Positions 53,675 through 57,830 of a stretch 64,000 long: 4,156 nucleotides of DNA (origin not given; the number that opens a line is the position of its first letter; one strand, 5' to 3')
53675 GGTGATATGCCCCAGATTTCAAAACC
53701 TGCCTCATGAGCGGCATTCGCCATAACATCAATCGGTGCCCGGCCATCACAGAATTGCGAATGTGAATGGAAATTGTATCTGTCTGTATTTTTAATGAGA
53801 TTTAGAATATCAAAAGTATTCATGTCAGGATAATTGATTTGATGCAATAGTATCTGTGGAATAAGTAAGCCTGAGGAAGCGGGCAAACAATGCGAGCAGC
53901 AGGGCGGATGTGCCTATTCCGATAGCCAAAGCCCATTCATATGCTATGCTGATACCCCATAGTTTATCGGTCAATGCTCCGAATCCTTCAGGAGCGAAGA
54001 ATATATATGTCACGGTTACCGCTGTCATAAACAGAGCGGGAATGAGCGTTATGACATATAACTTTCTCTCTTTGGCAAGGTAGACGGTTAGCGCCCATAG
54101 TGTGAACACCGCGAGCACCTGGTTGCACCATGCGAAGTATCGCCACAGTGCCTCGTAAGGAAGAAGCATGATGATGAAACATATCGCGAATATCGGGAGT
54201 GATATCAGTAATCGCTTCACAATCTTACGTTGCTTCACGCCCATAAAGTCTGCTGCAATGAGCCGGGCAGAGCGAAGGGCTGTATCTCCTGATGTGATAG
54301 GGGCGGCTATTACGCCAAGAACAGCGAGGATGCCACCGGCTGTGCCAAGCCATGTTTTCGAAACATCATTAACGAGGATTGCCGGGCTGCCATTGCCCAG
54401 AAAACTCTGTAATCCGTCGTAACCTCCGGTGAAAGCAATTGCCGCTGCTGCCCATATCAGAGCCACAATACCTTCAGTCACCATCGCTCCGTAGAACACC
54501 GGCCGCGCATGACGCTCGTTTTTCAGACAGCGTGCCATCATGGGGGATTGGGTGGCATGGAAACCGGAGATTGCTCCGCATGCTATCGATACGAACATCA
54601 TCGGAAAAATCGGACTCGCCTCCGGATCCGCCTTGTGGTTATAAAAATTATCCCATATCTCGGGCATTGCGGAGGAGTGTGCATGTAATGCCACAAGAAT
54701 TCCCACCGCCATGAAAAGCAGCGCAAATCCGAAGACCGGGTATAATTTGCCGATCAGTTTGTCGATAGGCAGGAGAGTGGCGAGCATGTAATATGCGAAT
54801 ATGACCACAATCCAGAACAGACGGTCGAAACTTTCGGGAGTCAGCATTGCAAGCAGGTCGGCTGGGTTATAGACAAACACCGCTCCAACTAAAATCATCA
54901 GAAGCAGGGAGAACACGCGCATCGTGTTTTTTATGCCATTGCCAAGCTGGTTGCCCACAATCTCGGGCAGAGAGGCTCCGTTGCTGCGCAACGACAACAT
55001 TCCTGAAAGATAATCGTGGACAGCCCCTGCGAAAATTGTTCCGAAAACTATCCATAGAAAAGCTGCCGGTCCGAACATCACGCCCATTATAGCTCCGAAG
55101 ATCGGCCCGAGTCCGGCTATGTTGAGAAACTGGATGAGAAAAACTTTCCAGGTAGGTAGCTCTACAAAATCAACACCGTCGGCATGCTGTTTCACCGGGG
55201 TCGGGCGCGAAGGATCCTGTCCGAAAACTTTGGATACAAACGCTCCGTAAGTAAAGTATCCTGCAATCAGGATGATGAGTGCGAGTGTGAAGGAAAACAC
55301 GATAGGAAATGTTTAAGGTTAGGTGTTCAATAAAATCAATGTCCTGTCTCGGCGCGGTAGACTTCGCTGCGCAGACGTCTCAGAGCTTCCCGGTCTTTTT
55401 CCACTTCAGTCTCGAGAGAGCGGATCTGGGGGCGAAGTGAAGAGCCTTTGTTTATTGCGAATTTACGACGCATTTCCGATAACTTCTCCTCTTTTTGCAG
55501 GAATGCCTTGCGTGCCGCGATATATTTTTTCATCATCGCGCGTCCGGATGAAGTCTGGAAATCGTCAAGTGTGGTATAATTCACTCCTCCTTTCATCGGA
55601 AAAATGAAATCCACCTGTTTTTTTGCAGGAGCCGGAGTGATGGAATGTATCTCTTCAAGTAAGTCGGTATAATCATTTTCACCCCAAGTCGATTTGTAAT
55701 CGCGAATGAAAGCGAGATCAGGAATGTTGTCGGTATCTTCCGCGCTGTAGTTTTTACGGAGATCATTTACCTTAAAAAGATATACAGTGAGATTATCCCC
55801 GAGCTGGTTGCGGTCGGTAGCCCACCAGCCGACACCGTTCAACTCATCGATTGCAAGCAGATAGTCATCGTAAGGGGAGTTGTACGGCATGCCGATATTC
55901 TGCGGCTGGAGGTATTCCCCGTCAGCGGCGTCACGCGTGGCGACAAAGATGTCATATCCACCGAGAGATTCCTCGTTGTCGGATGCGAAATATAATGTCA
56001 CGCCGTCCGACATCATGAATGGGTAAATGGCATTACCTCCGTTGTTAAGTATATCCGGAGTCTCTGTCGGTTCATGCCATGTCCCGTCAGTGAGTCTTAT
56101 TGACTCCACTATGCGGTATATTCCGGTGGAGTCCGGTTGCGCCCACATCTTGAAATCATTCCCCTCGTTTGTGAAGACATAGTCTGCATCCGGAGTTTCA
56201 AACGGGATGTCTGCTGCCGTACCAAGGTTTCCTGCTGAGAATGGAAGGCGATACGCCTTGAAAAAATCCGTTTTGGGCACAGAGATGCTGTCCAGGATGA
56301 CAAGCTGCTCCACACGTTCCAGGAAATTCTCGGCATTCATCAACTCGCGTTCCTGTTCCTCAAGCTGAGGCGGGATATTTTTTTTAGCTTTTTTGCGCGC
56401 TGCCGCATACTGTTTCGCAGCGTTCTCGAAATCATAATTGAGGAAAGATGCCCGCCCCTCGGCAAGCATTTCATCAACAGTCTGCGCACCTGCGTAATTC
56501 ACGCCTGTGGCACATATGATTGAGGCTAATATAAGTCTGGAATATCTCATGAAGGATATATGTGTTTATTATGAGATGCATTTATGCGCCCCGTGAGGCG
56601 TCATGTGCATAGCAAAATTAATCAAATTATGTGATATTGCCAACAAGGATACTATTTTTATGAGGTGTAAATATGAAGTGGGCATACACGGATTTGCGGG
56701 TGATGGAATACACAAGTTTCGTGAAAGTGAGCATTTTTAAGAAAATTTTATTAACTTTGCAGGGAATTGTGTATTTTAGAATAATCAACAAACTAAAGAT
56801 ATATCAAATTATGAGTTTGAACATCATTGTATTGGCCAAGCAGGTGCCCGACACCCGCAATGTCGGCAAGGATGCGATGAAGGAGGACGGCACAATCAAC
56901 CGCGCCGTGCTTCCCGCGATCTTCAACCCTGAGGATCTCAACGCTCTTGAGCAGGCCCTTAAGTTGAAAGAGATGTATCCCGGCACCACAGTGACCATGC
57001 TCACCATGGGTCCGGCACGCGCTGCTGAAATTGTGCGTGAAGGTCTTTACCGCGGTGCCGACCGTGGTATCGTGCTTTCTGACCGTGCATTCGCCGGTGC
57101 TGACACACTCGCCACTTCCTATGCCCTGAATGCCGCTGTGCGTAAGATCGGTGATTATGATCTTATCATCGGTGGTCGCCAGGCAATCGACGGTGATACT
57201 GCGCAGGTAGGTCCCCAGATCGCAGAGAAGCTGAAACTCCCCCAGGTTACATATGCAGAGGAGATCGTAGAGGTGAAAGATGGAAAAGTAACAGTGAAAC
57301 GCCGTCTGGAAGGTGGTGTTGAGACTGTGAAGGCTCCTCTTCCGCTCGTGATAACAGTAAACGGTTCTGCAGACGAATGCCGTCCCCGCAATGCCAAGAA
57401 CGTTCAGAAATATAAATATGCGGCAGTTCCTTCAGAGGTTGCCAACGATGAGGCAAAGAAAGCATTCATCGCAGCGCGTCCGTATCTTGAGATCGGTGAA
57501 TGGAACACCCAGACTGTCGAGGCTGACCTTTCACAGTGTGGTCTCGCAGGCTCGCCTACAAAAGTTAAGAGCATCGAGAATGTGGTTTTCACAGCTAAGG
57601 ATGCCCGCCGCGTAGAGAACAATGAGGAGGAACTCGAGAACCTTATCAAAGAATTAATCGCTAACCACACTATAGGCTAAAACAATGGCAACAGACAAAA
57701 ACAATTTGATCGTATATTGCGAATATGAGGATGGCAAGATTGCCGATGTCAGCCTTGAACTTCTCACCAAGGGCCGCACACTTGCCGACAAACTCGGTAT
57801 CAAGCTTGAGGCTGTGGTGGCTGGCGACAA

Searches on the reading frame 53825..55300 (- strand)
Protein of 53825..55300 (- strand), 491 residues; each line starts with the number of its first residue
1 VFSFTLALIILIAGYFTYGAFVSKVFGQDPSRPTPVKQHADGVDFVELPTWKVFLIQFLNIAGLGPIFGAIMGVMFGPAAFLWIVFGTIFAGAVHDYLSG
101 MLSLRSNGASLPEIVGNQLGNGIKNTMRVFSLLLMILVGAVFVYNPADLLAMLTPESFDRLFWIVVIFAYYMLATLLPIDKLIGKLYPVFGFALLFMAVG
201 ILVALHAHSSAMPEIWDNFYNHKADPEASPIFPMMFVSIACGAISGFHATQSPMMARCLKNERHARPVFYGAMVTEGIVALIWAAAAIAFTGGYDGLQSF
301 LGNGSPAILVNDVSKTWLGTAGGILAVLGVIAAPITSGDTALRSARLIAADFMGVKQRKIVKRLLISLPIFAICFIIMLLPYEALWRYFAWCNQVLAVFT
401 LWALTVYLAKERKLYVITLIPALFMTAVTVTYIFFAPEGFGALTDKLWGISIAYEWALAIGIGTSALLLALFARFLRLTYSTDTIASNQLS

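Call 95: search_protein_families(library=pfam, proteins=[window:53825-55300:-], max_evalue=0.00001)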
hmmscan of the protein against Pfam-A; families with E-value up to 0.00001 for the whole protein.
window:53825-55300:- (491 aa): 1 family
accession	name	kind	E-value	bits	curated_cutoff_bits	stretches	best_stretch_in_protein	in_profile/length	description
PF02554.20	CstA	-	1e-61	209.8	27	3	4-144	6-148/560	Carbon starvation protein CstA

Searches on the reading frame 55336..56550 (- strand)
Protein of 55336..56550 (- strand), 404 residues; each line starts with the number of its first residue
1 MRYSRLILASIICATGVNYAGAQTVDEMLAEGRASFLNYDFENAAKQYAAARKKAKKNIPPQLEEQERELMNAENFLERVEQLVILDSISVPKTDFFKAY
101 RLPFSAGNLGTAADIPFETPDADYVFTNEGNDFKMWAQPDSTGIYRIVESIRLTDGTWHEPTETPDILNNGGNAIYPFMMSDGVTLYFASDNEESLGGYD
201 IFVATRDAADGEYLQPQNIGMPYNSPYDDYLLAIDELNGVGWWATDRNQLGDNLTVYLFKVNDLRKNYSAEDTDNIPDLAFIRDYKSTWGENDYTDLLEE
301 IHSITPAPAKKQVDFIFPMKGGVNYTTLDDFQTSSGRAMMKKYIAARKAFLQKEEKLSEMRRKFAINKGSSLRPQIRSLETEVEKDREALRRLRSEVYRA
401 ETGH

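Call 95: search_protein_families(library=pfam, proteins=[window:55336-56550:-], max_evalue=0.00001)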
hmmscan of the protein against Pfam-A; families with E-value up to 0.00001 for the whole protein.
window:55336-56550:- (404 aa): 1 family
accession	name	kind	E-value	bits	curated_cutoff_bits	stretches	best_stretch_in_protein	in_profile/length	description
PF07676.18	PD40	-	7.5e-07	29.4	20.9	1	165-203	2-38/38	WD40-like Beta Propeller Repeat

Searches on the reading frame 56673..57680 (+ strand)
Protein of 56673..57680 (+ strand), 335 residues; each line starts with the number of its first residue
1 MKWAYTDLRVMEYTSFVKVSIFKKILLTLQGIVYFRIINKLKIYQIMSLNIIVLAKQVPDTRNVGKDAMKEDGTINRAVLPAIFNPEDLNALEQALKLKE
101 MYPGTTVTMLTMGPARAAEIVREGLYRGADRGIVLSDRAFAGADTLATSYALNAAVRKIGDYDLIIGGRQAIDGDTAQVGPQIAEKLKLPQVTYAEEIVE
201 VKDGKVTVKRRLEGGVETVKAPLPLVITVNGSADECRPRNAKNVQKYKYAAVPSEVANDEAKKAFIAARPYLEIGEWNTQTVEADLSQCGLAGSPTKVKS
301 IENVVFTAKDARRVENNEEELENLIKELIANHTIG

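Call 95: search_protein_families(library=pfam, proteins=[window:56673-57680:+], max_evalue=0.00001)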
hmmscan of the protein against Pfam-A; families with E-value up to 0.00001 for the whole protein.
window:56673-57680:+ (335 aa): 1 family
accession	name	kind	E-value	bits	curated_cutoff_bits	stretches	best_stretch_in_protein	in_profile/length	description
PF01012.27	ETF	-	1.9e-42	145.6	26.7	1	74-246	3-175/181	Electron transfer flavoprotein domain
